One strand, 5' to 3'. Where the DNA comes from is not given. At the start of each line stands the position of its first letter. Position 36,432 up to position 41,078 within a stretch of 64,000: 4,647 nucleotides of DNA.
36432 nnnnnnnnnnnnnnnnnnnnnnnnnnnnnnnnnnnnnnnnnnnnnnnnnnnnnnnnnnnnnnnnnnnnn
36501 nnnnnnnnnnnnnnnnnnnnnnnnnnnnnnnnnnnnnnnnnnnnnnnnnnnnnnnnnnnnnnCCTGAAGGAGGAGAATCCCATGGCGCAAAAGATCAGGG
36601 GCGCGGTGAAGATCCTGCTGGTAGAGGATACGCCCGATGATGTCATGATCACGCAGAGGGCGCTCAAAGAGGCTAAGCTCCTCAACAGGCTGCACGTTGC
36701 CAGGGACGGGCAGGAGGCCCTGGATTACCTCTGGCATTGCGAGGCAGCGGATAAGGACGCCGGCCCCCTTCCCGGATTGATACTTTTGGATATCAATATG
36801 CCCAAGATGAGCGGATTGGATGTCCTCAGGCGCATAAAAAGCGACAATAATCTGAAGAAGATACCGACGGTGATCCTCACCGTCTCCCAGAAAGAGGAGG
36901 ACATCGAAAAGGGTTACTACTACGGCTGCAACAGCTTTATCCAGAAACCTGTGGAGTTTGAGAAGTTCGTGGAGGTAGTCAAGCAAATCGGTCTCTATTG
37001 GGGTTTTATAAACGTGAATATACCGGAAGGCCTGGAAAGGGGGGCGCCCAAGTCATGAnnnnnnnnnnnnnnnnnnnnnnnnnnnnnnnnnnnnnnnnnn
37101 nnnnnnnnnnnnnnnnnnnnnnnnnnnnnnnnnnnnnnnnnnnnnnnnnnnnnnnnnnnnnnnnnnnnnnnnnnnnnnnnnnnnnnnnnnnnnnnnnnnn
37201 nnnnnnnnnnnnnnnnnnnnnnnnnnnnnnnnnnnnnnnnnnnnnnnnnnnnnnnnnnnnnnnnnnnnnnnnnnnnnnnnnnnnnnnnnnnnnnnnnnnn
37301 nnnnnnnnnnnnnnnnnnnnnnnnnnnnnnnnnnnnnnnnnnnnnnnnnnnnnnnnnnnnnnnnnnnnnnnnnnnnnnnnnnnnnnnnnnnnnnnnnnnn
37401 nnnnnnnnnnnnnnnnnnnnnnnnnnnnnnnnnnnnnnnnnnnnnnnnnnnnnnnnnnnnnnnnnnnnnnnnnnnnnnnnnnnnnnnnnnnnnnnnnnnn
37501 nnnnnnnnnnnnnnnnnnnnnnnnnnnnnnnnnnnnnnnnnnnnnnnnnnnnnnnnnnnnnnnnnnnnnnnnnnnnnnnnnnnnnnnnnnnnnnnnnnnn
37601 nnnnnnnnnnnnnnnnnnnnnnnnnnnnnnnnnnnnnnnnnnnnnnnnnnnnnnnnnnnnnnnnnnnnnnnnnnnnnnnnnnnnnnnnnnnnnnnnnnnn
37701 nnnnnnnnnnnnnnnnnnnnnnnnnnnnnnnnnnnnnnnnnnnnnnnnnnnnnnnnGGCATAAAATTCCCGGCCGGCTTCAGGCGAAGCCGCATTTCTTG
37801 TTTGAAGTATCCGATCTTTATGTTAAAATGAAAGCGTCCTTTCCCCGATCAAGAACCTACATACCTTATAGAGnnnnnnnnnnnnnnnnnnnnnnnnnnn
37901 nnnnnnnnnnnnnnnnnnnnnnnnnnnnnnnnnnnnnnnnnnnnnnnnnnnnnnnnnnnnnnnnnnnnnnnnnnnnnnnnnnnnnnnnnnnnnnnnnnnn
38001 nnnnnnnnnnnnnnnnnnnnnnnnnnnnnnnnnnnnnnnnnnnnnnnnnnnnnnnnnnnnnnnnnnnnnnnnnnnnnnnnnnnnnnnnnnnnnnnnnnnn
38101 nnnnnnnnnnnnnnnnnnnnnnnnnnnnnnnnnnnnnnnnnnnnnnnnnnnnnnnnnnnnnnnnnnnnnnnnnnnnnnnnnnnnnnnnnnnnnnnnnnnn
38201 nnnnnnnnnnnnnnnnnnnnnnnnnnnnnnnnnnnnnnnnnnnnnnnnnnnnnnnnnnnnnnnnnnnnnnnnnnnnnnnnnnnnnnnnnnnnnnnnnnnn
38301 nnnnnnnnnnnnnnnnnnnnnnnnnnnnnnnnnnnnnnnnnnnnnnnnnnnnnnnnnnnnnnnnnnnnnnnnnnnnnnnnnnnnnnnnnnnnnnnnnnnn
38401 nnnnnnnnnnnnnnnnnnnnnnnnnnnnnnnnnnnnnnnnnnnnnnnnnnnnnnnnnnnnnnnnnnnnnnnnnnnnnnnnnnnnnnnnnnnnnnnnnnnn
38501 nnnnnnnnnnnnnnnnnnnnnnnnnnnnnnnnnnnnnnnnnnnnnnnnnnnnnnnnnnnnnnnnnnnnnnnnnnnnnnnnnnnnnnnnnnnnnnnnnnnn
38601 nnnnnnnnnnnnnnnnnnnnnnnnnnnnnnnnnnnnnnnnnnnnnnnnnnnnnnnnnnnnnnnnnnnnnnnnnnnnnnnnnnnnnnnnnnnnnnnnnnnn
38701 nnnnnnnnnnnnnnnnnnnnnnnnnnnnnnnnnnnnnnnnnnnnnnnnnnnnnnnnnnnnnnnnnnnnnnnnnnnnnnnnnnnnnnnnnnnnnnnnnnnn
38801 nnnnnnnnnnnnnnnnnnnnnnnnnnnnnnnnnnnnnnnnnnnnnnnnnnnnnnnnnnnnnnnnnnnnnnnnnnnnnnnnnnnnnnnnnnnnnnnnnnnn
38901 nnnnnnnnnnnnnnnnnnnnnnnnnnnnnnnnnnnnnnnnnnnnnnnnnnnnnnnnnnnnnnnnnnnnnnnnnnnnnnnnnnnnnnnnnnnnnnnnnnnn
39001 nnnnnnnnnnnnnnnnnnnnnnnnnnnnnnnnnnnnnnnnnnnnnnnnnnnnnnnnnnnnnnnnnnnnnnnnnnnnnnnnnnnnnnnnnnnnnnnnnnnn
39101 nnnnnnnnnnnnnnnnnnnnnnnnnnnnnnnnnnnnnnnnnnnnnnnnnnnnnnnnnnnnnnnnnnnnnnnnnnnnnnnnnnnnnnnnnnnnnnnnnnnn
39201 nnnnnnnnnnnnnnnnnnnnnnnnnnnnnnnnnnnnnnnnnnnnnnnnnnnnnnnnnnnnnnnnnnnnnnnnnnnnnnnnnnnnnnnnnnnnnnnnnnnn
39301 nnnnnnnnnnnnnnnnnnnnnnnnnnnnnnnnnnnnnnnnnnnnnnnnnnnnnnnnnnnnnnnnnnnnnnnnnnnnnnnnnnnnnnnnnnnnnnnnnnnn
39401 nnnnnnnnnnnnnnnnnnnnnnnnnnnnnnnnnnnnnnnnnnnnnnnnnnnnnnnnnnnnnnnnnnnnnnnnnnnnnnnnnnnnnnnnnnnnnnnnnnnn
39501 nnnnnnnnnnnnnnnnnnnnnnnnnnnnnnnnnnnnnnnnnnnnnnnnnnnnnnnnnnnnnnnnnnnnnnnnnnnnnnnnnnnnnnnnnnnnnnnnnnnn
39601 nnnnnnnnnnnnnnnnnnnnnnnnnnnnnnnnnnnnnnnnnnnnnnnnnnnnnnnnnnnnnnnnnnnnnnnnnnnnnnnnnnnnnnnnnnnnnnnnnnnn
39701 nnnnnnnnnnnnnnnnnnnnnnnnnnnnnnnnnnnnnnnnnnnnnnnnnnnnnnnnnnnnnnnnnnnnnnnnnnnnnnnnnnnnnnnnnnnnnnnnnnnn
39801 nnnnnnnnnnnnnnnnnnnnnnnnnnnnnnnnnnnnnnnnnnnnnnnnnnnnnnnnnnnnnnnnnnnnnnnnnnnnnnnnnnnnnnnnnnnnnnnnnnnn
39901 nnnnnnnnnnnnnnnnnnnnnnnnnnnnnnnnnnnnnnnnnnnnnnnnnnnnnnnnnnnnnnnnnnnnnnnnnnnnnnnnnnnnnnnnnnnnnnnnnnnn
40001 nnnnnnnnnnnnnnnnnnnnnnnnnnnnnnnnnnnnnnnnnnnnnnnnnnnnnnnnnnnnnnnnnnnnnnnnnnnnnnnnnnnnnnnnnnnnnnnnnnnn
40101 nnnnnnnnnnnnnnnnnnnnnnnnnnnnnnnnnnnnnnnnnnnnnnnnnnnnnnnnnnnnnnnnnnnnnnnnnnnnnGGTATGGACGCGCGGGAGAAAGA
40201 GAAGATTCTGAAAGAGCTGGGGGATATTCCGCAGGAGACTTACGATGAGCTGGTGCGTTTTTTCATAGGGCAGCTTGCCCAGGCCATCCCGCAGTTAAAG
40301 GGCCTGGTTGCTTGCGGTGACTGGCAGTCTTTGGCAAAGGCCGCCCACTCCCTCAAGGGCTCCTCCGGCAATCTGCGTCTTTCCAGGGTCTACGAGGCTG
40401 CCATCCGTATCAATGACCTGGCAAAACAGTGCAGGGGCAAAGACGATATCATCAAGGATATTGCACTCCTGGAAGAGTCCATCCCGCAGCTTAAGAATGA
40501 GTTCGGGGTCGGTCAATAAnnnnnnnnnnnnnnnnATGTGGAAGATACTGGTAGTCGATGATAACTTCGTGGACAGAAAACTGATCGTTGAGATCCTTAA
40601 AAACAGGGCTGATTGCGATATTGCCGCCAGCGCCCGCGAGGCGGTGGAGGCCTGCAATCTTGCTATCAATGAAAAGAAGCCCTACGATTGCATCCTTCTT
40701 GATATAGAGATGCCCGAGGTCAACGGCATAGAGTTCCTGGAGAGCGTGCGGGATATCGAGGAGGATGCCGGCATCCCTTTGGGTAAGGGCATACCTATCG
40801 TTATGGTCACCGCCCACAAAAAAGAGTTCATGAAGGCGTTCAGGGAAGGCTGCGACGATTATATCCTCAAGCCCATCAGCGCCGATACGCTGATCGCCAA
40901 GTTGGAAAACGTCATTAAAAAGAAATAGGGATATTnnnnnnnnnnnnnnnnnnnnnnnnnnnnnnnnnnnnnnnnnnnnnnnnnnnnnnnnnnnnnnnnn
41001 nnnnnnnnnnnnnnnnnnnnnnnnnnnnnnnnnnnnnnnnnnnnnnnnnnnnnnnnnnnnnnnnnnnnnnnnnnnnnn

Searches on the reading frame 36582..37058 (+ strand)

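Call 45: search_protein_families(library=pfam, proteins=[window:36582-37058:+], max_evalue=0.00001)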
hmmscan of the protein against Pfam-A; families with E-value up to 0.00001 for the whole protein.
window:36582-37058:+ (158 aa): 1 family
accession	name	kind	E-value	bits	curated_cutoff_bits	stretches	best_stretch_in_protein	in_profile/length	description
PF00072.30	Response_reg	-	3.4e-21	75.9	30.2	1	11-133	1-110/111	Response regulator receiver domain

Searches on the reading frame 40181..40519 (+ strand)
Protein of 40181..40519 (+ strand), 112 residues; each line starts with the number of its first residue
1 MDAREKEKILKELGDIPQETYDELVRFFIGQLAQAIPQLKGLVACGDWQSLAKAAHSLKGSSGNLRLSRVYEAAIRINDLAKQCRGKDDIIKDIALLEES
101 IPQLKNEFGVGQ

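Call 5: search_protein_families(library=pfam, proteins=[window:40181-40519:+])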
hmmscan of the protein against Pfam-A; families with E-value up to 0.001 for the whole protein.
window:40181-40519:+ (112 aa): 1 family
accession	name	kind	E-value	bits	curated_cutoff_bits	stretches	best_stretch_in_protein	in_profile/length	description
PF01627.28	Hpt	-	5.4e-12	46.2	24.6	1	23-106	1-83/84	Hpt domain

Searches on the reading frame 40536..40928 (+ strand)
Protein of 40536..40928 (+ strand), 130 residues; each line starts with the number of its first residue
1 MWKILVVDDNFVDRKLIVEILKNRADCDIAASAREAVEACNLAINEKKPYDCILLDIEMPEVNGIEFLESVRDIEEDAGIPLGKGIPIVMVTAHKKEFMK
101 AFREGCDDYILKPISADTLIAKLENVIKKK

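Call 57: search_protein_families(library=pfam, proteins=[window:40536-40928:+], max_evalue=0.001)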
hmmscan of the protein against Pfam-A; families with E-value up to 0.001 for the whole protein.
window:40536-40928:+ (130 aa): 1 family
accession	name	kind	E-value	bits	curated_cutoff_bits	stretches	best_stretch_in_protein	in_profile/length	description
PF00072.30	Response_reg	-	7.8e-23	81.2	30.2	1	4-123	1-110/111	Response regulator receiver domain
